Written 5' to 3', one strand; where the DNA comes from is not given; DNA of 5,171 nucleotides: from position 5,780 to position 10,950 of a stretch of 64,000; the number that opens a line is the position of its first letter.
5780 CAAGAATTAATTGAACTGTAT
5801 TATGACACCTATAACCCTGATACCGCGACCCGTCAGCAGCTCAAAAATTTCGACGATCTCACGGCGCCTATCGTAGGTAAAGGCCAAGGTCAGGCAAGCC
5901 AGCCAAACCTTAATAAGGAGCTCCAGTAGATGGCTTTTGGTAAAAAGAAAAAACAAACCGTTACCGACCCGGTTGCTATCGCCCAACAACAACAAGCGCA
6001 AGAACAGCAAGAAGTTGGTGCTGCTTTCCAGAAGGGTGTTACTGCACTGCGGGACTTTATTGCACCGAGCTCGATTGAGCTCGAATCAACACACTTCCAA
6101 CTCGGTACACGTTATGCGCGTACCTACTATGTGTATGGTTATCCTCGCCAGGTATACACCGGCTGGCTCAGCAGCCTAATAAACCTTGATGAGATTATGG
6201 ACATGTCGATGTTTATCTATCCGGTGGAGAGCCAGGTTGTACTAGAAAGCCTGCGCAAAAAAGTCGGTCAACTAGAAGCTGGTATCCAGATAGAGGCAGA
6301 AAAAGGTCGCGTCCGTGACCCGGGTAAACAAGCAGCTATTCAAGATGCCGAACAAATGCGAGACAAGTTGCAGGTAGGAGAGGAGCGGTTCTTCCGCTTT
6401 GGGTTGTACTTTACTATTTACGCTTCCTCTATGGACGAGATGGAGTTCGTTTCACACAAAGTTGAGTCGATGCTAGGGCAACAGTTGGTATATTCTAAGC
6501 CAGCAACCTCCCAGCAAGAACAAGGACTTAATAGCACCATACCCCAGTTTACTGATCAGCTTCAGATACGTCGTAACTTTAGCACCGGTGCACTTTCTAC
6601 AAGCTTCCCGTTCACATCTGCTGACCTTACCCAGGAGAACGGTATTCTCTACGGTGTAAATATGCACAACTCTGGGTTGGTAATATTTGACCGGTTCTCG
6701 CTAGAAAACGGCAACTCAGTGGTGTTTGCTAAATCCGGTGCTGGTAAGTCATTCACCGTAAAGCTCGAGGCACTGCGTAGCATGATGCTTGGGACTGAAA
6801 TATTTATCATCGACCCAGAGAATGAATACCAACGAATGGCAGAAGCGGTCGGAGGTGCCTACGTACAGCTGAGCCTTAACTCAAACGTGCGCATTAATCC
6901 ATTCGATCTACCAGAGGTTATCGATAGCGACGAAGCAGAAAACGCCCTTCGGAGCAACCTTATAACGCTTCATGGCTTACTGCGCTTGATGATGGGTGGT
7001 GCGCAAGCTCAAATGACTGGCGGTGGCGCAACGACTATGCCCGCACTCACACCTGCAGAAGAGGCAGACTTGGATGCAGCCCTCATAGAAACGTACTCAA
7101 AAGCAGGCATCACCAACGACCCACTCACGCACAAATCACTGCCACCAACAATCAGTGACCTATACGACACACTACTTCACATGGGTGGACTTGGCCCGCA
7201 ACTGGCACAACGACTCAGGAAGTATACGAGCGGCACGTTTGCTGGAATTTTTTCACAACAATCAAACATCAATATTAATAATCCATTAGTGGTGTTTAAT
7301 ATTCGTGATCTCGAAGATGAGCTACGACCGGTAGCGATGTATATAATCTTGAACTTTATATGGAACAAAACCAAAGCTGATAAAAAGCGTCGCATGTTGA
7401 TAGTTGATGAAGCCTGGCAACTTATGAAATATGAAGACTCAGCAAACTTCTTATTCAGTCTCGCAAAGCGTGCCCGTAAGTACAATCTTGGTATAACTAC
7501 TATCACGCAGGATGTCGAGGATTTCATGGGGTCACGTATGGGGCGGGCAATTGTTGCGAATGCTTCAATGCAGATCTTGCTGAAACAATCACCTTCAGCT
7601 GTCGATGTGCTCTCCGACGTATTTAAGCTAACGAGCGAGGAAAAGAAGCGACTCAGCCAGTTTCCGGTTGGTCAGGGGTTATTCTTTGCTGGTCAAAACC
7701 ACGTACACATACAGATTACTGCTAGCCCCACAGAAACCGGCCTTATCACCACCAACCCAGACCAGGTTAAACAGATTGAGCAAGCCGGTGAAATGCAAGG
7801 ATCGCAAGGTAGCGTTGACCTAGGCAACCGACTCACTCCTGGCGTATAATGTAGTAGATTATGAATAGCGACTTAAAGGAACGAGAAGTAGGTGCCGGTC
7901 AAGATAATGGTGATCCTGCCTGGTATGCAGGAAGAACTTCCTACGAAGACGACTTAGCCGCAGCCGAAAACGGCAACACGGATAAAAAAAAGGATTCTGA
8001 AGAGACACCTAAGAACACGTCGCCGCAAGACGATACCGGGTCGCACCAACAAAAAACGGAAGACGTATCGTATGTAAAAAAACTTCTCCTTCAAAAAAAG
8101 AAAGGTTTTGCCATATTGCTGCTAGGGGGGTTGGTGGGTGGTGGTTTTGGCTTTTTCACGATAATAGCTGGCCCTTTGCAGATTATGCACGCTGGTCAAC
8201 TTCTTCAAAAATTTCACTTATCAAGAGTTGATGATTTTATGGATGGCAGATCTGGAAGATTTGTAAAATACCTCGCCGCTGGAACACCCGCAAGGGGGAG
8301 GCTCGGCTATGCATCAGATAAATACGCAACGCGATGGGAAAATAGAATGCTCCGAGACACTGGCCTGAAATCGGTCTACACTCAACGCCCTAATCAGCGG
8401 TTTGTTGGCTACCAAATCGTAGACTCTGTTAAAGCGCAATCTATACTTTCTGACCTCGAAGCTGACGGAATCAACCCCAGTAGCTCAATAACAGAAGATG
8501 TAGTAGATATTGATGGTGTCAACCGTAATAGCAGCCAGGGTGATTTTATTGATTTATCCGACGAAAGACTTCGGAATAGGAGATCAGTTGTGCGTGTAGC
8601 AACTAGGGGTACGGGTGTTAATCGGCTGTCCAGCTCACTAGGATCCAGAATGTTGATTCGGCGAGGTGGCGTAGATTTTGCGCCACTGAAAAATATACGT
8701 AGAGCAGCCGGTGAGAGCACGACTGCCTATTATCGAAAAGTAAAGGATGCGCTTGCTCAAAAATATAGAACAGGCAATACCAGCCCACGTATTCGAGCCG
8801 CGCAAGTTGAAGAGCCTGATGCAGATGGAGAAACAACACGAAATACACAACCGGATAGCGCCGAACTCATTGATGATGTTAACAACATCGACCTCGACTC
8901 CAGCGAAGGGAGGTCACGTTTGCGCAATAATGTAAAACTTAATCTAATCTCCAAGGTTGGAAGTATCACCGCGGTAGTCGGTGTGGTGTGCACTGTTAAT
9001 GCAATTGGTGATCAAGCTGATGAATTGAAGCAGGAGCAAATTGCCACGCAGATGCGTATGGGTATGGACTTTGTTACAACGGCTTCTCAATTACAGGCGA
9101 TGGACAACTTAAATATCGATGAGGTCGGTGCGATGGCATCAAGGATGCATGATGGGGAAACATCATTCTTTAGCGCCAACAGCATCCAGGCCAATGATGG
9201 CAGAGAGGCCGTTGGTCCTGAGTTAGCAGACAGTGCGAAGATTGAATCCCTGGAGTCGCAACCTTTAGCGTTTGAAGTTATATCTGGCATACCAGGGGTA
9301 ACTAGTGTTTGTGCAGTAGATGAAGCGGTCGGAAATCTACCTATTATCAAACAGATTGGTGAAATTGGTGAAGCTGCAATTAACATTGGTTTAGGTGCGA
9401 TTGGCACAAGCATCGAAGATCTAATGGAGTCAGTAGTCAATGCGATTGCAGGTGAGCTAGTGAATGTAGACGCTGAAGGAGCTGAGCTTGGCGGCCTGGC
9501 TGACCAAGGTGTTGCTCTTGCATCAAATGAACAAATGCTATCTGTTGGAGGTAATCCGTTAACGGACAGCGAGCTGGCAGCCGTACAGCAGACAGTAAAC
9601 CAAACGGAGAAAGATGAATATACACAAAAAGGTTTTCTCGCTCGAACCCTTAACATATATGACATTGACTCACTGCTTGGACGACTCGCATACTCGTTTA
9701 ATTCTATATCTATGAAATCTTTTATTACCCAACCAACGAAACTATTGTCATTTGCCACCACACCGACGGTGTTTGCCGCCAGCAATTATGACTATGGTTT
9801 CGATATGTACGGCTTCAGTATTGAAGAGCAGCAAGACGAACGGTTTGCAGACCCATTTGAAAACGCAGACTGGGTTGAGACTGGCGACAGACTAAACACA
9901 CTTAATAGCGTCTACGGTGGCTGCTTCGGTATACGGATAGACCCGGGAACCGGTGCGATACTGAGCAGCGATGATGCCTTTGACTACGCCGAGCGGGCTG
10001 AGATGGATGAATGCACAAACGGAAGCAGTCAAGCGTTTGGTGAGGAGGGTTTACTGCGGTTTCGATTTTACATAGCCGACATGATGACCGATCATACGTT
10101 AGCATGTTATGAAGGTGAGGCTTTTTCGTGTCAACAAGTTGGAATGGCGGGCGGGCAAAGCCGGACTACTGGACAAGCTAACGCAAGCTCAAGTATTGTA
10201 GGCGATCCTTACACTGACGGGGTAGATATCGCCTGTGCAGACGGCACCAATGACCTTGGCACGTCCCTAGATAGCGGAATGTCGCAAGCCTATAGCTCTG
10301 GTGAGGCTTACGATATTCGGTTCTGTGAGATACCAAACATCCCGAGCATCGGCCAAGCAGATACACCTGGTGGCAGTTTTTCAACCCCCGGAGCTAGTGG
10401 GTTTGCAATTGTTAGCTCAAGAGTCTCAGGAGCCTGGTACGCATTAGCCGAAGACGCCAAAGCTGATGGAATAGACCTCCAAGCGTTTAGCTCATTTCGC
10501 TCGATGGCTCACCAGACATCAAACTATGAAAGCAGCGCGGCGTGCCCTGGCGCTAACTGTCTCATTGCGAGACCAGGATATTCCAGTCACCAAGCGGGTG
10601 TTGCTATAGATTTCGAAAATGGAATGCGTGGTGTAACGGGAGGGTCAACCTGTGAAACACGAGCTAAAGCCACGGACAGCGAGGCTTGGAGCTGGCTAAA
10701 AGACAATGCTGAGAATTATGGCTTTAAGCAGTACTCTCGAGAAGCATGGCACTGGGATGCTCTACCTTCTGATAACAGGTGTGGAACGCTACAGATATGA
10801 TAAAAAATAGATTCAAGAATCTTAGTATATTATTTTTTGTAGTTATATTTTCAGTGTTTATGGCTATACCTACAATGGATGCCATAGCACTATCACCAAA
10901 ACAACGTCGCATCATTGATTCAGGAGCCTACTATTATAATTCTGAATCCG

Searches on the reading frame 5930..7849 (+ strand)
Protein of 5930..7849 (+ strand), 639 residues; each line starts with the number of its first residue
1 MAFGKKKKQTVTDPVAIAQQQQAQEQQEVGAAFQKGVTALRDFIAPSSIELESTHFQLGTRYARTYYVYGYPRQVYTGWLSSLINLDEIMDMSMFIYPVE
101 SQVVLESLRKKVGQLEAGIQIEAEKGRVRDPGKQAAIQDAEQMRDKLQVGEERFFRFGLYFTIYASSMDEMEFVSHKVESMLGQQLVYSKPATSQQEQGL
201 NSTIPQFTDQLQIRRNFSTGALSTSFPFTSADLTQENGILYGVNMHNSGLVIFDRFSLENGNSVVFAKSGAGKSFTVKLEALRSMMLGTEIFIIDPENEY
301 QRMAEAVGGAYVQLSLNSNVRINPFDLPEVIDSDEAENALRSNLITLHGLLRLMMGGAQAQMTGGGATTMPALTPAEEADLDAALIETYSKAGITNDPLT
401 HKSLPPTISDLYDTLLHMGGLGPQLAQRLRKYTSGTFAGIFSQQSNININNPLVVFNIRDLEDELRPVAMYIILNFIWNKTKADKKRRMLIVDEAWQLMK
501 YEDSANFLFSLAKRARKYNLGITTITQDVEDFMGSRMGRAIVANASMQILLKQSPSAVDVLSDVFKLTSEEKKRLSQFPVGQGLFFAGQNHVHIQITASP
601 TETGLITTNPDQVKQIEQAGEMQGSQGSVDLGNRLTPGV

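Call 25: search_protein_families(library=pfam, proteins=[window:5930-7849:+], max_evalue=0.01)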
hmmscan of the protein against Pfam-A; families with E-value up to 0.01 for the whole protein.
window:5930-7849:+ (639 aa): 3 families
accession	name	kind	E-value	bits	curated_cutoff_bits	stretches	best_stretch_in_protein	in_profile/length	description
PF19044.6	P-loop_TraG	-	3.5e-28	98.8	25.8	2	432-574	192-341/413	TraG P-loop domain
PF12846.13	AAA_10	-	1.6e-12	47.6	27.5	2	467-585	219-339/362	AAA-like domain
PF01935.23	DUF87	-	1.9e-08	35.1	23.2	1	265-327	28-92/220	Helicase HerA, central domain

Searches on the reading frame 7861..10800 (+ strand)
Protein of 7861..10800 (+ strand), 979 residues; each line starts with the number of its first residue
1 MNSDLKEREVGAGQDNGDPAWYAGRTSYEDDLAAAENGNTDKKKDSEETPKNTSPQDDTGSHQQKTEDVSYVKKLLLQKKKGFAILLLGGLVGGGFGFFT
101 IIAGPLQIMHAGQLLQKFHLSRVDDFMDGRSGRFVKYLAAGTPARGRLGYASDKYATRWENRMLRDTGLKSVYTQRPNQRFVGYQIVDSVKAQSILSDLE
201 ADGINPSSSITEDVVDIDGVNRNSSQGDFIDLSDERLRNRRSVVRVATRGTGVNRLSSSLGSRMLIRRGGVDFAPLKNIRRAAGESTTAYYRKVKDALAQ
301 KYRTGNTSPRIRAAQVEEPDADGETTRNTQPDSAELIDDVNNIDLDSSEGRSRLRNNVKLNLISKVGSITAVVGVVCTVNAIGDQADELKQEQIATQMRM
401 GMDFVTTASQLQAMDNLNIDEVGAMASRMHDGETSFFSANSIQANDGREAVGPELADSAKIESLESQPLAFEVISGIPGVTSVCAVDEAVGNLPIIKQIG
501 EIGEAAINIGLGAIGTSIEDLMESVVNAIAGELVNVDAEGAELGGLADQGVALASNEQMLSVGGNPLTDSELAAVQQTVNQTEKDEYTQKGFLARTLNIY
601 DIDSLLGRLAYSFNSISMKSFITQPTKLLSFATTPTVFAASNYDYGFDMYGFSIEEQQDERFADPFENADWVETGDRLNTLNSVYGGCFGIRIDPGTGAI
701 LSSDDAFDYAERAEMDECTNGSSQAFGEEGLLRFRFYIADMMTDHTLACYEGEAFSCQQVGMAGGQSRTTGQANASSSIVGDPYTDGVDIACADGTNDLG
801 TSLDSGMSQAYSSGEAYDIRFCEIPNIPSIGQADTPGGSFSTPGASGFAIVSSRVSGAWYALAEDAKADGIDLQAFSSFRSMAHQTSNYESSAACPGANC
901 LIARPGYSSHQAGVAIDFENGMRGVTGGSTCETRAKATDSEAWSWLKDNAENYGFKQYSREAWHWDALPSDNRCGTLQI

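Call 25: search_protein_families(library=pfam, proteins=[window:7861-10800:+], max_evalue=0.01)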
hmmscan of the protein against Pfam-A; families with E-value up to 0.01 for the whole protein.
window:7861-10800:+ (979 aa): 1 family
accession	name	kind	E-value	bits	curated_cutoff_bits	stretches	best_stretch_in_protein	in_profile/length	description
PF02557.22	VanY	-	1.8e-16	60.6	25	1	852-965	5-127/132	D-alanyl-D-alanine carboxypeptidase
